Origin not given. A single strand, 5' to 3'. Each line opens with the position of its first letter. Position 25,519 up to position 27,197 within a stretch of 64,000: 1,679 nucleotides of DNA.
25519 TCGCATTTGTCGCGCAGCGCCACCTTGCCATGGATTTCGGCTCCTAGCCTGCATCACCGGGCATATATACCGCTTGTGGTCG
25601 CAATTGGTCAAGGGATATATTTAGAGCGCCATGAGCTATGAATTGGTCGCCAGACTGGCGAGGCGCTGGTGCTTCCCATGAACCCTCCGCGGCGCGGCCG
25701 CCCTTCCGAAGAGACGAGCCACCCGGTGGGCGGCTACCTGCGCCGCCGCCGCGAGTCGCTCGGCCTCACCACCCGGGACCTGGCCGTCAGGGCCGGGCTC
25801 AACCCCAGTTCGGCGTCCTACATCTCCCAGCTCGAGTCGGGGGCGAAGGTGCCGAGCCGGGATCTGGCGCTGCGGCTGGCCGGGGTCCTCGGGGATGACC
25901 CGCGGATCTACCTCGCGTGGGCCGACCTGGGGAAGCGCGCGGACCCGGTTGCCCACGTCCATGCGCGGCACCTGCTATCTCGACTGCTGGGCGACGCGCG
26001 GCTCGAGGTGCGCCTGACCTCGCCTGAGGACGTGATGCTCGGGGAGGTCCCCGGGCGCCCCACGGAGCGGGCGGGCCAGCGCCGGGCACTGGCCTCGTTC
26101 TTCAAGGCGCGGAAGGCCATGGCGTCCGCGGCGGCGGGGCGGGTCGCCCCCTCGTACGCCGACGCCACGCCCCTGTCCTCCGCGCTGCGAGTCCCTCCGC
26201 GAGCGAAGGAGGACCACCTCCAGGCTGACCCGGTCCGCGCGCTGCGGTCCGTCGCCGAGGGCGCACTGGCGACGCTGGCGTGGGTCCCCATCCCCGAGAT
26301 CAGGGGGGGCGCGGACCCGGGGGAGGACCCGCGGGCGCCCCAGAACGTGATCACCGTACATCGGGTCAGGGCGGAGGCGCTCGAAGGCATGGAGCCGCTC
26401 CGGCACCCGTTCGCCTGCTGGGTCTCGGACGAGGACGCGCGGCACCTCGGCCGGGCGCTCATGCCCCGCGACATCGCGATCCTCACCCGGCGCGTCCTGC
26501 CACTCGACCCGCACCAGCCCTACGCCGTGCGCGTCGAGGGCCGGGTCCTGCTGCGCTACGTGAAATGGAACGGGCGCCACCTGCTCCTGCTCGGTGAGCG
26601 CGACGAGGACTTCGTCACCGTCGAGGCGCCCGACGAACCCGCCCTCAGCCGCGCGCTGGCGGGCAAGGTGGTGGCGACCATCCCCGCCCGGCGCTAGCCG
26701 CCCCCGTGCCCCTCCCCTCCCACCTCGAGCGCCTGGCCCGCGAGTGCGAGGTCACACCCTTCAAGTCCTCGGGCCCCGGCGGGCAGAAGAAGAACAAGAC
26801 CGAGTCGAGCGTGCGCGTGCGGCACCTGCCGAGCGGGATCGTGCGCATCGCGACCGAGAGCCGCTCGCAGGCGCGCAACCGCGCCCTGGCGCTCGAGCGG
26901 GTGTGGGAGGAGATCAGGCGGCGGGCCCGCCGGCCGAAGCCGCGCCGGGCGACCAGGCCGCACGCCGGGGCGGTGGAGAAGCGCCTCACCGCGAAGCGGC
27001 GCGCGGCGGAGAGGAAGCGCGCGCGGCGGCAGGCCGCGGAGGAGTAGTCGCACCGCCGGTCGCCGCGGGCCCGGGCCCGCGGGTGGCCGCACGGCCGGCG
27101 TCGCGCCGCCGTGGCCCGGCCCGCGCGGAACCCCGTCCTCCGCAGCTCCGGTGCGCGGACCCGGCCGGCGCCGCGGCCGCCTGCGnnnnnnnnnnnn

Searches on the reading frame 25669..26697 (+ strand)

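Call 26: search_protein_families(library=pfam, proteins=[window:25669-26697:+], max_evalue=0.001)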
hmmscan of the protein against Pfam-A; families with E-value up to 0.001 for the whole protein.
window:25669-26697:+ (342 aa): 3 families
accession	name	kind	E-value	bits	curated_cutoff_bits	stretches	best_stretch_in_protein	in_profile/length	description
PF13560.12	HTH_31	-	4e-11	43.5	27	1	21-75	3-55/64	Helix-turn-helix domain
PF01381.28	HTH_3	-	1.3e-08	35.1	23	1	24-75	1-49/55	Helix-turn-helix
PF12844.13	HTH_19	-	0.00021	21.5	30.2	1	24-78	4-55/64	Helix-turn-helix domain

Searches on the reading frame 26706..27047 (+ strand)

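Call 26: search_protein_families(library=pfam, proteins=[window:26706-27047:+], max_evalue=0.001)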
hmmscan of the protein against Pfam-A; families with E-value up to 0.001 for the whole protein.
window:26706-27047:+ (113 aa): 1 family
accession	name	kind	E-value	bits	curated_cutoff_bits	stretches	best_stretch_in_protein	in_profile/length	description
PF00472.26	RF-1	-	3.9e-18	65.9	35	1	12-103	10-106/116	RF-1 domain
